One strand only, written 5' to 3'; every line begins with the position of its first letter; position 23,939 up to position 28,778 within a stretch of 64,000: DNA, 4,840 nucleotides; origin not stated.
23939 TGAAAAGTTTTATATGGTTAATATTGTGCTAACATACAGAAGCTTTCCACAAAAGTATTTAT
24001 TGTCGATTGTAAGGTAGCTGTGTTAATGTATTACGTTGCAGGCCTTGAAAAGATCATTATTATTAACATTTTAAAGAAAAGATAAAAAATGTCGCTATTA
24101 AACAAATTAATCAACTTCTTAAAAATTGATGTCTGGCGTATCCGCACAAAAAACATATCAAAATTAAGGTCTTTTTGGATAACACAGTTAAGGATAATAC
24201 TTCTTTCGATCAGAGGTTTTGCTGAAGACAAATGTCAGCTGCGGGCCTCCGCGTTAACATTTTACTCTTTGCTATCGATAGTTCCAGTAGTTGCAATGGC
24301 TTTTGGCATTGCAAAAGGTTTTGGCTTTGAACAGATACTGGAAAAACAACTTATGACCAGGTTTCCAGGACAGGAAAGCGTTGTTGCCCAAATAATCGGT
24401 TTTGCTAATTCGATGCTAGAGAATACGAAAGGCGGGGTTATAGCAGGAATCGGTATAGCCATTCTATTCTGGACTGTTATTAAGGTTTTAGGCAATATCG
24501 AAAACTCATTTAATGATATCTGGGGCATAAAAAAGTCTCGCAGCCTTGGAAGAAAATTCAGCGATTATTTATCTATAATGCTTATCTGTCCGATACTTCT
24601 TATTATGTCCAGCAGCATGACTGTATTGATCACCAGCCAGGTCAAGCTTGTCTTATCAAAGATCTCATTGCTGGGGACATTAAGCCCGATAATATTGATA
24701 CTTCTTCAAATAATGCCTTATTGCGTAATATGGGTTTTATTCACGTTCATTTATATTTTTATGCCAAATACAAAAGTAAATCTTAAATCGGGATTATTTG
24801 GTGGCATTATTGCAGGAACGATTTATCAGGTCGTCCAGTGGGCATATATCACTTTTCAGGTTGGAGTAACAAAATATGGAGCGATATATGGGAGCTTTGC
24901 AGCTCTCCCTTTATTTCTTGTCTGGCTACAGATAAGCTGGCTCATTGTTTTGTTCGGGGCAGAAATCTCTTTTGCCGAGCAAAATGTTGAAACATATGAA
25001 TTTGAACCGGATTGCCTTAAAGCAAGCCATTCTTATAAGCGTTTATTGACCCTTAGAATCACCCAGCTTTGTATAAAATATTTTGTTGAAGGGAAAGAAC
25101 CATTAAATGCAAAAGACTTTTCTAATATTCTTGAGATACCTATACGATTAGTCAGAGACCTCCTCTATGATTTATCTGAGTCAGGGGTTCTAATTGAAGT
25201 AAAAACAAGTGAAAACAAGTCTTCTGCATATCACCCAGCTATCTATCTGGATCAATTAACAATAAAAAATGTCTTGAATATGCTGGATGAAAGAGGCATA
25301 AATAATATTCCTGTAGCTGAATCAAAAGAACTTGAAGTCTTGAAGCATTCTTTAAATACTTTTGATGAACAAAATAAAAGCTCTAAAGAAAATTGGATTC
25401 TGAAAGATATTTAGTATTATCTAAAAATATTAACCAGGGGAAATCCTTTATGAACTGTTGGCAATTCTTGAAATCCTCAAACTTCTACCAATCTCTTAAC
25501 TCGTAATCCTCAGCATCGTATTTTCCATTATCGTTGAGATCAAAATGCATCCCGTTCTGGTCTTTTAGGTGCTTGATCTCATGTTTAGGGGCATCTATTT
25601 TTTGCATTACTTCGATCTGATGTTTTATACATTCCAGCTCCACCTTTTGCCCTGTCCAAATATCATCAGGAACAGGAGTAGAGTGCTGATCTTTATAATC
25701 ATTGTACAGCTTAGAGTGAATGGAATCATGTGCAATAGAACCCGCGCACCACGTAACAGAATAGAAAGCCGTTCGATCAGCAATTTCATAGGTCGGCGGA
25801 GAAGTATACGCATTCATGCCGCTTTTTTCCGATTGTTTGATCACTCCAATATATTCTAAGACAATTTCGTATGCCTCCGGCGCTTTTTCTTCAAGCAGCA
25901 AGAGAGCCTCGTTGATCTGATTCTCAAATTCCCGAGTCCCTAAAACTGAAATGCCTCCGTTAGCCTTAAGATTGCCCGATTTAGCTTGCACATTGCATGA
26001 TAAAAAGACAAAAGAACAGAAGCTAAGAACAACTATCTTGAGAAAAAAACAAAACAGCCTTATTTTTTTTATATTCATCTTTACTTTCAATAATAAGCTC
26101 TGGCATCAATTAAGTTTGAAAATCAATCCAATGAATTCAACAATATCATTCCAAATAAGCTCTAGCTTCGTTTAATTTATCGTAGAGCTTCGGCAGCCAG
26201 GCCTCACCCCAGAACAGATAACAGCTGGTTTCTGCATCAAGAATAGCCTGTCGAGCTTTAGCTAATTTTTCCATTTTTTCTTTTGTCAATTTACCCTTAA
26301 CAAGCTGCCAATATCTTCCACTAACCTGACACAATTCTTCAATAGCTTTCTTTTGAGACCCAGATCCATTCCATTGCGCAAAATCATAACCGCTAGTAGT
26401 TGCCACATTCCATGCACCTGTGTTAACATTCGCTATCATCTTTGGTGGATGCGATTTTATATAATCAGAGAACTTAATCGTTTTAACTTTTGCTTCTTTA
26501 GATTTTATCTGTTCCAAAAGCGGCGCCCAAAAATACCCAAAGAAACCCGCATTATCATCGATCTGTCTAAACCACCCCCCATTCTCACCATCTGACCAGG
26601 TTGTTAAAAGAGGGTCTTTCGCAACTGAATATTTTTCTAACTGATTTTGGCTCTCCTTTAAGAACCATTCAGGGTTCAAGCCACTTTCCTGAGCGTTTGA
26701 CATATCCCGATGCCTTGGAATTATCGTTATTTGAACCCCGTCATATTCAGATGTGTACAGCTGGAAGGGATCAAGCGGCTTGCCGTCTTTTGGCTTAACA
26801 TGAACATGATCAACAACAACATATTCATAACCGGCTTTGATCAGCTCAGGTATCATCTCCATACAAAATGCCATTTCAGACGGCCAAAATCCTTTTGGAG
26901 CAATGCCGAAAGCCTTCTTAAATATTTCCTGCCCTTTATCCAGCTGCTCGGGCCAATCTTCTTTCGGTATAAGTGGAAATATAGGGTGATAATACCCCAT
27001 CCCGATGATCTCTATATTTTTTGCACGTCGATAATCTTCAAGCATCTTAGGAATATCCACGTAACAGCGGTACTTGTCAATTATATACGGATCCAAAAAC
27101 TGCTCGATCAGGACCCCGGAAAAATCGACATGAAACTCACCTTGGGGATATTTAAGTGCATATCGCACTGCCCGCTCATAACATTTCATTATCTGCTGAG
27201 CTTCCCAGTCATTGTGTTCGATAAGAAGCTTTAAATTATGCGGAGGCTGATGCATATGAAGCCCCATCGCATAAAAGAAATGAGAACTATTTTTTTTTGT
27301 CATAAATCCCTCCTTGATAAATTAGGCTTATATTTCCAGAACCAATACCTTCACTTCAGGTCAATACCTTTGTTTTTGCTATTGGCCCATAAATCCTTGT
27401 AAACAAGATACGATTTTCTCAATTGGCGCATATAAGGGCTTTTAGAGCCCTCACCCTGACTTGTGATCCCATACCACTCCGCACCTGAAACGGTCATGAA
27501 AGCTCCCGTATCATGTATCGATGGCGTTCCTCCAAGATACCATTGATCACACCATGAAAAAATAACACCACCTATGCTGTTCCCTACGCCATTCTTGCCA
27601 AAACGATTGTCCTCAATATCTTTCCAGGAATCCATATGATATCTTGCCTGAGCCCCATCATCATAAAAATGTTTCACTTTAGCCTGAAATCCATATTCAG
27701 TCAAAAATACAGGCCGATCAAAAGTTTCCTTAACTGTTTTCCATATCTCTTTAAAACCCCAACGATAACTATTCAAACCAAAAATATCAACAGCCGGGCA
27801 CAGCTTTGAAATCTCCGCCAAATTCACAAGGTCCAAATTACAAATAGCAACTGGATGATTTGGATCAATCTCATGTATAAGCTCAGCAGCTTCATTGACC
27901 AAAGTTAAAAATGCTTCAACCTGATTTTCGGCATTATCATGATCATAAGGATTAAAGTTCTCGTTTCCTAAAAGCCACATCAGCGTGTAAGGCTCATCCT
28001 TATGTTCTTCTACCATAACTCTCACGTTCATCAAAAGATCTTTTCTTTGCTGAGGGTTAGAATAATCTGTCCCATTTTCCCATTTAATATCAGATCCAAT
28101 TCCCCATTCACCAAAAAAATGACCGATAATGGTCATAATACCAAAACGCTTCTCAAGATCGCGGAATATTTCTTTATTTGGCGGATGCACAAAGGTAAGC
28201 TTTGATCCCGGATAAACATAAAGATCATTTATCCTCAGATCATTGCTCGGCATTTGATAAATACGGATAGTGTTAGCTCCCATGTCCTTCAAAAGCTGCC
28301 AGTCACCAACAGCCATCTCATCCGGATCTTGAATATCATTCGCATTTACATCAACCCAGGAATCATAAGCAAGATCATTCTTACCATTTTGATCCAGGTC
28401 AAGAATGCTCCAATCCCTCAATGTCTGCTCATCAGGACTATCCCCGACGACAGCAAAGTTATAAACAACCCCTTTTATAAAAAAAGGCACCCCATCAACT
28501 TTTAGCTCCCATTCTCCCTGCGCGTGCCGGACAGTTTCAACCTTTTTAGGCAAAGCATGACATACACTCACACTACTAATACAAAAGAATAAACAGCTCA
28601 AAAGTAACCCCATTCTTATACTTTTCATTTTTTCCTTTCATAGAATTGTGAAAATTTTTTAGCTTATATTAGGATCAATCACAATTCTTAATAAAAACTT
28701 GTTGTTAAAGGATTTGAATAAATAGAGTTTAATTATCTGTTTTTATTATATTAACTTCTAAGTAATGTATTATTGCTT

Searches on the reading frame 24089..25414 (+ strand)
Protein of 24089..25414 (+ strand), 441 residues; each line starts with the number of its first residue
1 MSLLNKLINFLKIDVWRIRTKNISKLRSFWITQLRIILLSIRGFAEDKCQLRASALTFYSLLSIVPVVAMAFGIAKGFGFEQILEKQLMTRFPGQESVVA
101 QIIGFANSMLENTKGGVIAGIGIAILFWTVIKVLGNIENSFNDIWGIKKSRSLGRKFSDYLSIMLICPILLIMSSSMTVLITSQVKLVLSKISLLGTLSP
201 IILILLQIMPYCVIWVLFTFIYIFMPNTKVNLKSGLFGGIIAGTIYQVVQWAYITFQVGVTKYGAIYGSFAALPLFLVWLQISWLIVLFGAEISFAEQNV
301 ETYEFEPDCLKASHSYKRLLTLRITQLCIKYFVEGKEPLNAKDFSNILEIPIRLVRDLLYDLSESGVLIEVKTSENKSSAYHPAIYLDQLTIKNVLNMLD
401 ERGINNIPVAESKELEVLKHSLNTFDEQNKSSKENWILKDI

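Call 80: search_protein_families(library=pfam, proteins=[window:24089-25414:+], max_evalue=0.00001)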
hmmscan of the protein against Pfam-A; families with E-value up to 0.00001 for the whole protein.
window:24089-25414:+ (441 aa): 1 family
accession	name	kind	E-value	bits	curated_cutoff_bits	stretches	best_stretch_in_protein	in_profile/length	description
PF03631.20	Virul_fac_BrkB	-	1.6e-56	192.2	33.7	1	46-299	2-257/259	Virulence factor BrkB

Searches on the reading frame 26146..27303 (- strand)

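Call 80: search_protein_families(library=pfam, proteins=[window:26146-27303:-], max_evalue=0.00001)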
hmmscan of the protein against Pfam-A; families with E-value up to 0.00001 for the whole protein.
window:26146-27303:- (385 aa): 1 family
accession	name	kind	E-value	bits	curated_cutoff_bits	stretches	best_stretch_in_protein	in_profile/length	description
PF03065.20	Glyco_hydro_57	-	6e-36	124.7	21.2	1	15-292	4-289/291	Glycosyl hydrolase family 57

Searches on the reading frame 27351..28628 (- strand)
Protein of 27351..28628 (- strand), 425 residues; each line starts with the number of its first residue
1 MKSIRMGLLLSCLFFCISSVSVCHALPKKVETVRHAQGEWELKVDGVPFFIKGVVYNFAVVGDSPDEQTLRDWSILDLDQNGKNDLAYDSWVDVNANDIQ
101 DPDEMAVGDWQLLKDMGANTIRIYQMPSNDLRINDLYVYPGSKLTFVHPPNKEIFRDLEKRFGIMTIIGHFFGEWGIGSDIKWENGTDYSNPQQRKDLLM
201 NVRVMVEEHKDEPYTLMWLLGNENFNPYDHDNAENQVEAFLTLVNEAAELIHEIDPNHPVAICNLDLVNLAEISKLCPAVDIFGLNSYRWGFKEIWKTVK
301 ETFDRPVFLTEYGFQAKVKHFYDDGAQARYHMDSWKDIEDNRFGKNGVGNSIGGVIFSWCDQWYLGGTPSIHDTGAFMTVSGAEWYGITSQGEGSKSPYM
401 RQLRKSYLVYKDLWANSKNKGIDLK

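Call 80: search_protein_families(library=pfam, proteins=[window:27351-28628:-], max_evalue=0.00001)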
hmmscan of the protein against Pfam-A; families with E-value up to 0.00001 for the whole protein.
window:27351-28628:- (425 aa): 2 families
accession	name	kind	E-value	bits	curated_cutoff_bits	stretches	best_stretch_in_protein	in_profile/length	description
PF03198.20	Glyco_hydro_72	-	5.9e-06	26.2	25.9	0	193-318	115-253/314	Glucanosyltransferase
PF02836.23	Glyco_hydro_2_C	-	7.3e-06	25.8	21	0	148-316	57-214/302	Glycosyl hydrolases family 2, TIM barrel domain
